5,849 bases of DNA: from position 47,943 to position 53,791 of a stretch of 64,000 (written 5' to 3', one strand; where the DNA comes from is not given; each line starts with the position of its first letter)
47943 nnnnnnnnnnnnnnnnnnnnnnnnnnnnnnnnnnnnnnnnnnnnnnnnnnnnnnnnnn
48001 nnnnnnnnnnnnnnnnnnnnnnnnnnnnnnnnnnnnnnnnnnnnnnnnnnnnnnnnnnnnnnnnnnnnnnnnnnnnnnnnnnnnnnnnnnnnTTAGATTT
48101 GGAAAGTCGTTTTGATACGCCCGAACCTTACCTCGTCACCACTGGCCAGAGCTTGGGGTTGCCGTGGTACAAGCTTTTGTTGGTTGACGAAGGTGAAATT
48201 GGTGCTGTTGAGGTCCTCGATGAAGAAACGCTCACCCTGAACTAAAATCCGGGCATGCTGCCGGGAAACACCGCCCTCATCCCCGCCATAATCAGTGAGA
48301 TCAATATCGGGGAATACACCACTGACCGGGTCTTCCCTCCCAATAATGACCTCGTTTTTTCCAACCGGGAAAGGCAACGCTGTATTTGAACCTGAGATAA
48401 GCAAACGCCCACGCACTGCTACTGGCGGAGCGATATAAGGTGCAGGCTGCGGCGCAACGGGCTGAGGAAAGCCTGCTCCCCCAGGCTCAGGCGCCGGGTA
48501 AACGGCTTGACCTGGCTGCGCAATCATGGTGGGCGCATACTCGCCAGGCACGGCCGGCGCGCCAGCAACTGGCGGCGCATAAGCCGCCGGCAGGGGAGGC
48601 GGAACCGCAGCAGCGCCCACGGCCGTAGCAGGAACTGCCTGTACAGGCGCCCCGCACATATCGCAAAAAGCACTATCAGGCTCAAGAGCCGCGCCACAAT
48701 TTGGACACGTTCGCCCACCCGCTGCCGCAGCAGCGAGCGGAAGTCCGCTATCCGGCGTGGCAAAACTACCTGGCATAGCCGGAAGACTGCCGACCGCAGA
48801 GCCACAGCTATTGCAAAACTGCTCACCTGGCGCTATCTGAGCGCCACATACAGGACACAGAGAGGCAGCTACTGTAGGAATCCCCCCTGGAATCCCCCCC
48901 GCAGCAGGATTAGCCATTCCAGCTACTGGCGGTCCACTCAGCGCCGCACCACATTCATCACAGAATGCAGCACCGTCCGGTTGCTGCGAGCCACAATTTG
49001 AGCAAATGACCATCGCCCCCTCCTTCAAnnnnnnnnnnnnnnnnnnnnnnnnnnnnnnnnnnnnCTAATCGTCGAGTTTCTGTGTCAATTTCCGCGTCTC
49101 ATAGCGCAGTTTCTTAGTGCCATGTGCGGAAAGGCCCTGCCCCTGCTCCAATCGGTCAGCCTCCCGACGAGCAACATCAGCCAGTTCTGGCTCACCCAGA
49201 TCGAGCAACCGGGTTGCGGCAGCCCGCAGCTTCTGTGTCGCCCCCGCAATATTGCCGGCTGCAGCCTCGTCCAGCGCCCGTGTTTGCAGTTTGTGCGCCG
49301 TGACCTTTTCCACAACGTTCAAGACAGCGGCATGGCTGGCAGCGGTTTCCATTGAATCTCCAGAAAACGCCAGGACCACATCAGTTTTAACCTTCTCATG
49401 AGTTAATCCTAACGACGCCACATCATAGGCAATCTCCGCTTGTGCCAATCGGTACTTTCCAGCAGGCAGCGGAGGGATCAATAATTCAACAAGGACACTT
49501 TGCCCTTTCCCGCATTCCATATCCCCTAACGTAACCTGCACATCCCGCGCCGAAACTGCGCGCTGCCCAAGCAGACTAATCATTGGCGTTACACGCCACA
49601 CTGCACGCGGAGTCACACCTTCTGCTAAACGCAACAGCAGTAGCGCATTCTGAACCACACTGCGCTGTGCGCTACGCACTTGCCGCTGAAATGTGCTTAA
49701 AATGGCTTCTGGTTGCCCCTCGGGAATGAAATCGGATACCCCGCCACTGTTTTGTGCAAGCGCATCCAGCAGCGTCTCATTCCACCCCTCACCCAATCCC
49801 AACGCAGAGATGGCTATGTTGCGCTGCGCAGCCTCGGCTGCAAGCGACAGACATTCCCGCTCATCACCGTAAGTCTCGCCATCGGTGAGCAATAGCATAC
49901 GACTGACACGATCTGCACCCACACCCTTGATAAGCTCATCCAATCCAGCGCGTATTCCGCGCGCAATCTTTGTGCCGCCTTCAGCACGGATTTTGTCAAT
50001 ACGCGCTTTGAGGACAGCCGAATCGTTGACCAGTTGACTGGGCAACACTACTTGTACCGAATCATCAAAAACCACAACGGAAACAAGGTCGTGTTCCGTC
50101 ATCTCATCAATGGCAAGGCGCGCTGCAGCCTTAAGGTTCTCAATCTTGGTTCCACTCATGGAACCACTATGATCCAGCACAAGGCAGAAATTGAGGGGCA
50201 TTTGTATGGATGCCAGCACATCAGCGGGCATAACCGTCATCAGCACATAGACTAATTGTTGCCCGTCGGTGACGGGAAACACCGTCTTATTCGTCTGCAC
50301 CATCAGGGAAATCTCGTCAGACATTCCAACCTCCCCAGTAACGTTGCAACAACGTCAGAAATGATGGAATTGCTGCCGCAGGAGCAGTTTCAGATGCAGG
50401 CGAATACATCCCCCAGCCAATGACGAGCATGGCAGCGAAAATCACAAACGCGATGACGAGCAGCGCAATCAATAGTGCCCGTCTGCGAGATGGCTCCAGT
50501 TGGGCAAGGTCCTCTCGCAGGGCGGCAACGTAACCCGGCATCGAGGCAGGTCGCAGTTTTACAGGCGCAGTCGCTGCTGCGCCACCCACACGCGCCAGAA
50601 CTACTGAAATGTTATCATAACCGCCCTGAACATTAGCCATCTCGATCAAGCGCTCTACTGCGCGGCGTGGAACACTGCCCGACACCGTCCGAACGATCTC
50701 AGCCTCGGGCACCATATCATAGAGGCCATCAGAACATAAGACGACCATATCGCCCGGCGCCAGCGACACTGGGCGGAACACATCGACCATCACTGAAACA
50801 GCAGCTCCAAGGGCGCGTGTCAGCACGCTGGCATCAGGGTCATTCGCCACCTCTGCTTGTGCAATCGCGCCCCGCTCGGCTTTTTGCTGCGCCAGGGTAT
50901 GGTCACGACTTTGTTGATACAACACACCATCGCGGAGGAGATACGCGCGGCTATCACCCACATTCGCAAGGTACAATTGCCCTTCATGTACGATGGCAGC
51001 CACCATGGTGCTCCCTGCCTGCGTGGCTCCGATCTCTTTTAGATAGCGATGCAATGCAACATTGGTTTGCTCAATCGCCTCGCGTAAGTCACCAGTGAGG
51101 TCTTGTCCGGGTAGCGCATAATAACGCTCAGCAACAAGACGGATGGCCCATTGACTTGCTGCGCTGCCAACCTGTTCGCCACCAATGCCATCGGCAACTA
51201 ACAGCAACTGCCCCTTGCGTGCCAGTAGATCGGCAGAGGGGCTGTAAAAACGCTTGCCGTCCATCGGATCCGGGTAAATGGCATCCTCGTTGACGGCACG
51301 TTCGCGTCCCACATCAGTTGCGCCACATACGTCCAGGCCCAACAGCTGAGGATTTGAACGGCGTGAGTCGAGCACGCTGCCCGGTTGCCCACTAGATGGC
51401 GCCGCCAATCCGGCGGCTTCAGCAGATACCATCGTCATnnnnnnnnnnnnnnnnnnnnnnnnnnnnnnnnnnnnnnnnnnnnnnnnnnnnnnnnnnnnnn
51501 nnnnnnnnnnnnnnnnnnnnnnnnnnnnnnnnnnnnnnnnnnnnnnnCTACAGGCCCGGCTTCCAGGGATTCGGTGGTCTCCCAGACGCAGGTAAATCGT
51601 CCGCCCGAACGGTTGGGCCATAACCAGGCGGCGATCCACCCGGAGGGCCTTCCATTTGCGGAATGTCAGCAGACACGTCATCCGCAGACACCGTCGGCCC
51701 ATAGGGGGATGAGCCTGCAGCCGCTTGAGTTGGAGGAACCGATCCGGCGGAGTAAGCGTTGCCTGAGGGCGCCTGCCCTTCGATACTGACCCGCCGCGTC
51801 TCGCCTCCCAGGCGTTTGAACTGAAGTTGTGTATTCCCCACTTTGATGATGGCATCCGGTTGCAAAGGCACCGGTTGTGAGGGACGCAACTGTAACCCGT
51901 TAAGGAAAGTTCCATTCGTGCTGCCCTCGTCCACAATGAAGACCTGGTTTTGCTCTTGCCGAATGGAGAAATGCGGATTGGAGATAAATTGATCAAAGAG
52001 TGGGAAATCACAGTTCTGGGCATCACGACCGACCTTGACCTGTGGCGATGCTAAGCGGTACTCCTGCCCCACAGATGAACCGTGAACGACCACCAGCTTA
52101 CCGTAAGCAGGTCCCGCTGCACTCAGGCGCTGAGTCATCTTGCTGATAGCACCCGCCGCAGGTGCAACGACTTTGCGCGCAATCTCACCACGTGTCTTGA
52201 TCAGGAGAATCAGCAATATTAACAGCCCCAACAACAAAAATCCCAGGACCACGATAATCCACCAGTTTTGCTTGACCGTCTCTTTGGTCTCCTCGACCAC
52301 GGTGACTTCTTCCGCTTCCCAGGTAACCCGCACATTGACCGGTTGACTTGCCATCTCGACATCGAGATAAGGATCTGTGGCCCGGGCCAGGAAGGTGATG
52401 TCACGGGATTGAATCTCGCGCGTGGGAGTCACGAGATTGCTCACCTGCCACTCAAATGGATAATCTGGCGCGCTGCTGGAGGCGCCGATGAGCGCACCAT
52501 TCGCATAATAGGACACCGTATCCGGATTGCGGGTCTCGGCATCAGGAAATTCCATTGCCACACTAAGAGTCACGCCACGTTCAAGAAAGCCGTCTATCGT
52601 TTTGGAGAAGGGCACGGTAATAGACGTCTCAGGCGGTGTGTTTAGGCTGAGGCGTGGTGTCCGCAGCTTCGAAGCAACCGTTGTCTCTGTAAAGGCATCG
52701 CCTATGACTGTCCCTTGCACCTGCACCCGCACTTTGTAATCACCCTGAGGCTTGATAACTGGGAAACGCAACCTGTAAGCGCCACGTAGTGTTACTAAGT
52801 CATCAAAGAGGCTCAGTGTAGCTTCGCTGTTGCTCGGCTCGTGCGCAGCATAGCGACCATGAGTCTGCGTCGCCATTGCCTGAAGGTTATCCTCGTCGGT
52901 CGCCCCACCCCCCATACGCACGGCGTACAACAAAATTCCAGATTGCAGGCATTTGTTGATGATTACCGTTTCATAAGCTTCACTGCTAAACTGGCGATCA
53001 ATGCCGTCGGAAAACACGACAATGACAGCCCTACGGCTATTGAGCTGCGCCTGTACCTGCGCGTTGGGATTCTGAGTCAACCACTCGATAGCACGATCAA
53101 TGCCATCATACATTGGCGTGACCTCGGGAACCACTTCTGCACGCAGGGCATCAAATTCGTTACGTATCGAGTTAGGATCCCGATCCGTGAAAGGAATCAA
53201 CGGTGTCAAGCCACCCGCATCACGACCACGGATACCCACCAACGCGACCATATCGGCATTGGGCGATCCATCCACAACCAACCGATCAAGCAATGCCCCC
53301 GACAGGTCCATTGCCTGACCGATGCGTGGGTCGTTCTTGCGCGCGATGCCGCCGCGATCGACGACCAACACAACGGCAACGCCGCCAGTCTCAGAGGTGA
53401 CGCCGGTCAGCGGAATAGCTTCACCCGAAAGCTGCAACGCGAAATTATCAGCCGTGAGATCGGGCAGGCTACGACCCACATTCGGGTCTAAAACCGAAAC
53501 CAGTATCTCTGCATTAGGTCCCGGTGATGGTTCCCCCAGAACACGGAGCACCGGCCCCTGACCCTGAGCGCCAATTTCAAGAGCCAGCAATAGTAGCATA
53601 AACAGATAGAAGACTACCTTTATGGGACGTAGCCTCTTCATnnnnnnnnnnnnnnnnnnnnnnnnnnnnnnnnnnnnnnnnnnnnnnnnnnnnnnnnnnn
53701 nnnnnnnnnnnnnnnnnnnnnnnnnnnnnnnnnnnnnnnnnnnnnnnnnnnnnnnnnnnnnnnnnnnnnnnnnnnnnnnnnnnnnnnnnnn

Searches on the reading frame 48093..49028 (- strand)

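Call 13: search_protein_families(library=pfam, proteins=[window:48093-49028:-], max_evalue=0.00001)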
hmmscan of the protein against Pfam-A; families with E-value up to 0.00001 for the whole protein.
window:48093-49028:- (311 aa): 9 families
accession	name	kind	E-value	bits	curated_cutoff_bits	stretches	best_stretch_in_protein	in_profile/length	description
PF13240.11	Zn_Ribbon_1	-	9.3e-22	76.6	25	3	108-129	2-23/23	zinc-ribbon domain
PF12773.13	DZR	-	7.9e-18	64.8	27.3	1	9-76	1-45/45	Double zinc ribbon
PF00498.31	FHA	-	3.8e-17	62.9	20.7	1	227-303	1-67/67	FHA domain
PF13248.11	Zn_ribbon_3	-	1.8e-11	43.5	27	0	106-128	3-25/26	zinc-ribbon domain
PF24460.1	DUF7575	-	5.1e-10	39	28.5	1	104-129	2-27/28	Domain of unknown function (DUF7575)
PF18912.6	DZR_2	-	5.5e-09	36.2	27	0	102-130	18-47/56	Double zinc ribbon domain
PF17032.10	Zn_ribbon_15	-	1.1e-08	36.2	28.9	0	105-126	52-73/73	zinc-ribbon family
PF24463.1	DUF7577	-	1.8e-08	34.3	28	0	57-78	4-25/27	Domain of unknown function (DUF7577)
PF16697.10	Yop-YscD_cpl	-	5.6e-08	33.4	33.2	1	210-309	2-90/94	Inner membrane component of T3SS, cytoplasmic domain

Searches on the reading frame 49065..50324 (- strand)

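Call 13: search_protein_families(library=pfam, proteins=[window:49065-50324:-], max_evalue=0.00001)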
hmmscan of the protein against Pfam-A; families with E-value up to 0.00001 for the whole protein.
window:49065-50324:- (419 aa): 3 families
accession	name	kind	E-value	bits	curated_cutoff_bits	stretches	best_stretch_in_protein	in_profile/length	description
PF00092.34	VWA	-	2.6e-17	64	23.8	1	47-194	3-155/174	von Willebrand factor type A domain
PF13768.12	VWA_3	-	6.1e-14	52.8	27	1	48-199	5-155/155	von Willebrand factor type A domain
PF13519.12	VWA_2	-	9.3e-13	49.2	27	1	48-150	3-107/107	von Willebrand factor type A domain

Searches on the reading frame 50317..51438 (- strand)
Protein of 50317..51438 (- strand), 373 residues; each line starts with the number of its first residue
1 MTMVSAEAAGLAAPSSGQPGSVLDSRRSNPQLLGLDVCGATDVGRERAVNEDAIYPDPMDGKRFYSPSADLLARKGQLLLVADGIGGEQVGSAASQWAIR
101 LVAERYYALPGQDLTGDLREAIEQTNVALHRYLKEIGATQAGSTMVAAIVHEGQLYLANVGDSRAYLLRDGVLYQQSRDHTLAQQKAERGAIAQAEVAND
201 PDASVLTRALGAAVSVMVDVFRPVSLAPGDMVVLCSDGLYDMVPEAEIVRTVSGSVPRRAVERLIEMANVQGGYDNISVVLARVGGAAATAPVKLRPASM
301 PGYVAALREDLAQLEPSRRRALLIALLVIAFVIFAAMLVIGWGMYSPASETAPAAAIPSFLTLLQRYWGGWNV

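Call 68: search_protein_families(library=pfam, proteins=[window:50317-51438:-], max_evalue=0.000001)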
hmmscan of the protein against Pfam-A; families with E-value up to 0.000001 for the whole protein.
window:50317-51438:- (373 aa): 2 families
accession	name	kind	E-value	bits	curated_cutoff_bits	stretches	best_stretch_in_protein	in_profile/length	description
PF00481.26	PP2C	-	4.7e-17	62.9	20.3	1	74-189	32-148/255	Protein phosphatase 2C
PF13672.11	PP2C_2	-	3.9e-11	43.3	24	1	74-247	22-182/209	Protein phosphatase 2C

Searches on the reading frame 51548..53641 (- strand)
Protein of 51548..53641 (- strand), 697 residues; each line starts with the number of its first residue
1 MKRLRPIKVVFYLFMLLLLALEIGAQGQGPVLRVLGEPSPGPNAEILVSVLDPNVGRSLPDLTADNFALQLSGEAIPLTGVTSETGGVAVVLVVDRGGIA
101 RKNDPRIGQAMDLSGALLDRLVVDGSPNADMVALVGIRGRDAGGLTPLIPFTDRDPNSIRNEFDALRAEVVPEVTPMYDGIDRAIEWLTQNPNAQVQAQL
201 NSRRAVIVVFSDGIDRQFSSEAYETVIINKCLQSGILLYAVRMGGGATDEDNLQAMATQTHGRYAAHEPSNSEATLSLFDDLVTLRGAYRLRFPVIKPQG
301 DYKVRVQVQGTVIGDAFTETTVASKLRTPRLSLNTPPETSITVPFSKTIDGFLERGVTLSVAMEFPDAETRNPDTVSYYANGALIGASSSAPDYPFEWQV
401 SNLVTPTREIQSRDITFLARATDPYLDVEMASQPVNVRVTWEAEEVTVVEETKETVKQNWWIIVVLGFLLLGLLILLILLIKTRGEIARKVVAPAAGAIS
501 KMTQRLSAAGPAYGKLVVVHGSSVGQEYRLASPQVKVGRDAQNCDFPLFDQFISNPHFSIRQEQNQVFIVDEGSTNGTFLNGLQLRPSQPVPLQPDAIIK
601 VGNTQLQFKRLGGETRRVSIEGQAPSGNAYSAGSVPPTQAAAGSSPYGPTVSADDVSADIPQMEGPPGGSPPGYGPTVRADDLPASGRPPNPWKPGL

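Call 68: search_protein_families(library=pfam, proteins=[window:51548-53641:-], max_evalue=0.000001)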
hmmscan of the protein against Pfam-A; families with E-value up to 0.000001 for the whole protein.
window:51548-53641:- (697 aa): 2 families
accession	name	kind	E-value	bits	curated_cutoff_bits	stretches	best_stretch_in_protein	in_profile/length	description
PF00498.31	FHA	-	3.1e-17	63.2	20.7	1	535-602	1-67/67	FHA domain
PF16697.10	Yop-YscD_cpl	-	2.9e-16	59.9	33.2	1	518-609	2-91/94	Inner membrane component of T3SS, cytoplasmic domain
